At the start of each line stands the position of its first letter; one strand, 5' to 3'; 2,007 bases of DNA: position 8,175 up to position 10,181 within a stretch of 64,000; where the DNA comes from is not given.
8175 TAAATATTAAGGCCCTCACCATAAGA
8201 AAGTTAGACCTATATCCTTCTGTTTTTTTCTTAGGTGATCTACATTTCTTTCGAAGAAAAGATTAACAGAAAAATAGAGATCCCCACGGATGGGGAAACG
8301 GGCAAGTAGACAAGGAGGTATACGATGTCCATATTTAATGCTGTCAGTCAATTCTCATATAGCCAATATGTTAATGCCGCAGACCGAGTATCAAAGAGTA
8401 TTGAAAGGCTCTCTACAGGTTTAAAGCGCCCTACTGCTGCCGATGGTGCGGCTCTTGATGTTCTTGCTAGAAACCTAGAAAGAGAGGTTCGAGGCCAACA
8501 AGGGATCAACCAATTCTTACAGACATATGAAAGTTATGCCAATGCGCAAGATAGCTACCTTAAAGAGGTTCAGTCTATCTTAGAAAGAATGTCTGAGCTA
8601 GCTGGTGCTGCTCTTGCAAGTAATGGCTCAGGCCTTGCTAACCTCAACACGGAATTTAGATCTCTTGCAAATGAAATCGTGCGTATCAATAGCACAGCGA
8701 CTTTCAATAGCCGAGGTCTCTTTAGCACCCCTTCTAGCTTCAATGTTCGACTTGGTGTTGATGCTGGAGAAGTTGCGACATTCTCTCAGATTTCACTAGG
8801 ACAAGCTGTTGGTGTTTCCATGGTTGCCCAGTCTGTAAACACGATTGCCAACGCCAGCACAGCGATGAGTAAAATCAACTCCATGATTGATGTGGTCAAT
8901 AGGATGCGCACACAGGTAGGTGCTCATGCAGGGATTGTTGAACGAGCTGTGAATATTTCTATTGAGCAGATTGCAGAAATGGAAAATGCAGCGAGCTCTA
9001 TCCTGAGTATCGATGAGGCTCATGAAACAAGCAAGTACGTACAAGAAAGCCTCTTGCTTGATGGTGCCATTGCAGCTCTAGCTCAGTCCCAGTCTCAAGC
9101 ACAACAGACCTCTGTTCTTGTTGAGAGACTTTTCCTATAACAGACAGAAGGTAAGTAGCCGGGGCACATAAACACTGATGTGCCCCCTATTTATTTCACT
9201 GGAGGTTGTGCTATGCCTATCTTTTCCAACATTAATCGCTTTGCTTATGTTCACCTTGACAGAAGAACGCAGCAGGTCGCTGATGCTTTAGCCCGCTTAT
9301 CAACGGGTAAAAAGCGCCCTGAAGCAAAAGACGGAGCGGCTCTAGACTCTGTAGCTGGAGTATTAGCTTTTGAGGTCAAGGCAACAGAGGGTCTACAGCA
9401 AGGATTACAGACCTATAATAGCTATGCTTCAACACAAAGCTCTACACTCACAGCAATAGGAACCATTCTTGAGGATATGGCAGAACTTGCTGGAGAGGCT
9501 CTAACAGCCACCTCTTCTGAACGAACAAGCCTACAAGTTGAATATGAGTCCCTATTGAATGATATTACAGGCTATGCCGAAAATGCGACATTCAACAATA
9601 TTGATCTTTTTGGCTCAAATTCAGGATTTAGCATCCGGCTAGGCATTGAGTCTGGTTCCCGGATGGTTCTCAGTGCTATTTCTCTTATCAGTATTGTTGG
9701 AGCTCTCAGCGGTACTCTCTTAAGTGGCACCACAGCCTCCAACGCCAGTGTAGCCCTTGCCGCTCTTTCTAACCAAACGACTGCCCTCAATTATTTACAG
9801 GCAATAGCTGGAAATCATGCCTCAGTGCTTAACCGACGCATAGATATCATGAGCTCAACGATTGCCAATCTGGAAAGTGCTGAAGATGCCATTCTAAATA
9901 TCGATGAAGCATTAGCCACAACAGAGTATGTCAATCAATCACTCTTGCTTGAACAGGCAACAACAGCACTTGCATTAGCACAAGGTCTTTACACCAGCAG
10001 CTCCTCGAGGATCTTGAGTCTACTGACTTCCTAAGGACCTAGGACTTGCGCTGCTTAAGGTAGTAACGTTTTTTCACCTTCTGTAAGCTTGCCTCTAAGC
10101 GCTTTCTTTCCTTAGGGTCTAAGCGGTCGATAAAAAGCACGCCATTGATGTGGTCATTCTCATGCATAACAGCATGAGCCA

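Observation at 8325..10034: Tandem pair of divergent flagellin-family genes without flagellar apparatus genes nearby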

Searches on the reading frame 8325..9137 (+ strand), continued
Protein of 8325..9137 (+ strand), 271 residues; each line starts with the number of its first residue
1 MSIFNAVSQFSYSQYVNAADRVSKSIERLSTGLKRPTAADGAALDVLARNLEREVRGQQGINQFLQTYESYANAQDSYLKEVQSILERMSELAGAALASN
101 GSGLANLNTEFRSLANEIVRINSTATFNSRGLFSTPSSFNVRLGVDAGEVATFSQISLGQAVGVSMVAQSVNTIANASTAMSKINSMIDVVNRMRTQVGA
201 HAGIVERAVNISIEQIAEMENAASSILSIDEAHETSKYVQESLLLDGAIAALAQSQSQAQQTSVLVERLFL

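Call 80: search_protein_families(library=pfam, proteins=[L178:985-1443:+, L178:1455-3653:+, L178:3684-4472:+, L178:4491-5102:+, L178:14560-15663:+, L181:3003-3551:-, L181:18933-19163:+, L181:19477-20805:+, L085:19744-20820:+, L090:22-3192:+], max_evalue=0.05)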
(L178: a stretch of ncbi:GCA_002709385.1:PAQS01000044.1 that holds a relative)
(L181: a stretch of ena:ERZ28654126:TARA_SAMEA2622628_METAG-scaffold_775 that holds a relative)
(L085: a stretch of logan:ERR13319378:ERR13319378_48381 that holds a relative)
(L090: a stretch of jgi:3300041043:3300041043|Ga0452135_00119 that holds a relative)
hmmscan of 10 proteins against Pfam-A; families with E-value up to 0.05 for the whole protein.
L178:985-1443:+ (153 aa): 1 family
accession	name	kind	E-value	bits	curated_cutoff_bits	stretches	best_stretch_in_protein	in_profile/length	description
PF19306.5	WH_Lhr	-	0.04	13.7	27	1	42-120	83-161/168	Large helicase-related protein, winged helix domain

L178:1455-3653:+ (733 aa): 5 families
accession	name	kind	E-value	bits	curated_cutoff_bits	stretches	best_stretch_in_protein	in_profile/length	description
PF03448.22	MgtE_N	-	5.5e-05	24.1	25.9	0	209-253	50-93/102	MgtE intracellular N domain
PF11212.13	DUF2999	-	0.0038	18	25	1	86-117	19-50/82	Protein of unknown function (DUF2999)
PF08679.17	DsrD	-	0.014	16.1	24.2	0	125-162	16-53/65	Dissimilatory sulfite reductase D (DsrD)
PF15335.11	CAAP1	-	0.019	15.8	25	0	83-127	13-57/63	Caspase activity and apoptosis inhibitor 1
PF05396.16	Phage_T7_Capsid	-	0.022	15.5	27.1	0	414-478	17-77/188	Phage T7 capsid assembly protein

L178:3684-4472:+ (263 aa): 0 families

L178:4491-5102:+ (204 aa): 0 families

L178:14560-15663:+ (368 aa): 1 family
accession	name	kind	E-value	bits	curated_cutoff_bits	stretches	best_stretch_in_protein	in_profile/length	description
PF14689.11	SPOB_a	-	0.026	14.6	28.1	0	311-329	29-47/62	Sensor_kinase_SpoOB-type, alpha-helical domain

L181:3003-3551:- (183 aa): 0 families

L181:18933-19163:+ (77 aa): 0 families

L181:19477-20805:+ (443 aa): 1 family
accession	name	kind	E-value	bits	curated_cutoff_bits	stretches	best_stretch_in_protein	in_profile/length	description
PF01973.23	MptE-like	-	2.5e-37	128.7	34.6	1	221-379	14-170/171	6-hydroxymethylpterin diphosphokinase MptE-like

L085:19744-20820:+ (359 aa): 0 families

L090:22-3192:+ (1057 aa): 0 families

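Call 91: search_solved_structures(query=A1, max_evalue=0.001)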
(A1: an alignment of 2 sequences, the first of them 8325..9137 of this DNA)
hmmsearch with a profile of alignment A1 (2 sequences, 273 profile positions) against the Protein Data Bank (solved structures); distinct sequences matched with E-value up to 0.001: 63 (the best 60 are shown).
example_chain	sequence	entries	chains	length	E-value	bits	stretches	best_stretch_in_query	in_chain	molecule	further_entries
8jmv_A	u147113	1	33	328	7.6e-21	77.8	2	1-155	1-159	Flagella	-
9hpz_A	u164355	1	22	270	1.1e-20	77.3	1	18-261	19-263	Flagellin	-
9pil_Fd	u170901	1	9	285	9.2e-17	64.5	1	20-262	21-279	Flagellin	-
10pp_A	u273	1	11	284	9.8e-17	64.4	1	20-262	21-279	Flagellin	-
6t17_A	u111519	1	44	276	1.1e-16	64.2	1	15-261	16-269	Flagellin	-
9oxk_A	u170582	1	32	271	7.9e-16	61.4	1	13-262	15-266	Flagellin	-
9lah_Ao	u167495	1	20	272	8.7e-16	61.3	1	12-262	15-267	Flagellin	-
9oxj_A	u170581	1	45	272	6e-14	55.2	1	14-262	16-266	Flagellin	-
9p7r_A1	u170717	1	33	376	1.2e-13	54.3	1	5-173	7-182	Flagellin B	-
9au6_A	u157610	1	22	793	1.6e-13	53.8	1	3-137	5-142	Flagellin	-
7sn4_A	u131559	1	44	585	4.1e-13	52.5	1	14-193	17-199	Flagellin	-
10lk_A4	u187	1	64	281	6.6e-13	51.8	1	16-262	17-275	Flagellin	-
8cxm_Z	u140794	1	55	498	8.3e-13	51.5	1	14-154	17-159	Flagellin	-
9n8g_A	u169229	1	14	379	2.4e-12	50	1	6-157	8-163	Flagellin A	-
9ofn_1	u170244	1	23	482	2.5e-12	49.9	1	14-153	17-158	FliC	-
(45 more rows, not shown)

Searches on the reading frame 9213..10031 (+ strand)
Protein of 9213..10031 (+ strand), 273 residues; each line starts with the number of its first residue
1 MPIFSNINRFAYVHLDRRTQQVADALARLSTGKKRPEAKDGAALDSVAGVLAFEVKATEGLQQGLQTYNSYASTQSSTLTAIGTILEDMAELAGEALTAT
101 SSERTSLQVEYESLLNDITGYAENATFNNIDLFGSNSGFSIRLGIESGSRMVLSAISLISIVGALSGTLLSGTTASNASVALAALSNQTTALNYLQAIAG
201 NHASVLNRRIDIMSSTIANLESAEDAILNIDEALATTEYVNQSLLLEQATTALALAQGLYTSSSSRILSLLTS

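Call 3: search_protein_families(library=pfam, proteins=[window:9213-10031:+], max_evalue=10)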
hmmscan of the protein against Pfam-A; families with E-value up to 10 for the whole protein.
window:9213-10031:+ (273 aa): 2 families
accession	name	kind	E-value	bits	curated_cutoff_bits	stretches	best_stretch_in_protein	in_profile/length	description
PF00669.25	Flagellin_N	-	2.1e-09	38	26.6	1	16-134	15-135/139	Bacterial flagellin N-terminal helical region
PF00700.27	Flagellin_C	-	0.088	13.6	23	1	184-259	3-78/86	Bacterial flagellin C-terminal helical region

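Call 4: search_protein_families(library=ncbifam, proteins=[window:9213-10031:+], max_evalue=10)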
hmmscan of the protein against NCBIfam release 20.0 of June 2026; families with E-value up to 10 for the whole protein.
window:9213-10031:+ (273 aa): 8 families
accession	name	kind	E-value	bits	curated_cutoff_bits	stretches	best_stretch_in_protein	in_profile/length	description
NF009444.0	PRK12802.1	equivalog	6e-11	42.4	332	1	15-258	18-272/282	flagellin domain-containing protein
NF009449.0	PRK12807.1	subfamily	8.5e-09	35.4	347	1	1-232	1-251/287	flagellin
NF006468.0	PRK08869.1-3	subfamily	2.6e-08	33.3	436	2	11-169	14-175/378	polar flagellin E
NF009450.0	PRK12808.1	equivalog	2.6e-07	30.6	476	1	1-199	1-205/476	flagellin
NF006467.0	PRK08869.1-2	subfamily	4.8e-06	25.9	443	1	15-227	18-229/400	flagellin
TIGR02550.1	flagell_flgL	equivalog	0.00012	21.5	127.2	2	15-134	15-136/387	flagellar hook-associated protein FlgL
NF006469.0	PRK08869.1-4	equivalog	0.00018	21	627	1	11-154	14-160/377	flagellin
NF009445.0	PRK12803.1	equivalog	0.00037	19.8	450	1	25-138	26-141/335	flagellin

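Call 12: list_cluster_members(proteins=[P0001, window:9213-10031:+, P0003, P0002])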
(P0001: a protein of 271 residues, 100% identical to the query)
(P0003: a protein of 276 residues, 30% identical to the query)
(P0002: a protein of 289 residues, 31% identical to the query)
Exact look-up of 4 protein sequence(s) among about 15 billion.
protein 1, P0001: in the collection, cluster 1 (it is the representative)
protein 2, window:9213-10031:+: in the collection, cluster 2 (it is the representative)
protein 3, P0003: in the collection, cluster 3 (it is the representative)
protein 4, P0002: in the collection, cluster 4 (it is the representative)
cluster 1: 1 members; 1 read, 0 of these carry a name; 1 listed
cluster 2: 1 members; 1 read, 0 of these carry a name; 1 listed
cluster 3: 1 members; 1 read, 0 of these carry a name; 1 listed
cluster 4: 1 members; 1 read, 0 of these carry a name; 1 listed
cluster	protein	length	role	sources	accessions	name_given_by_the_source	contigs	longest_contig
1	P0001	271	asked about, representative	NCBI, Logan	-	-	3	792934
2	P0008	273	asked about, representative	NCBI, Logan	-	-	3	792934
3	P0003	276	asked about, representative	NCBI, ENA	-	-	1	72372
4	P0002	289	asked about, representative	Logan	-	-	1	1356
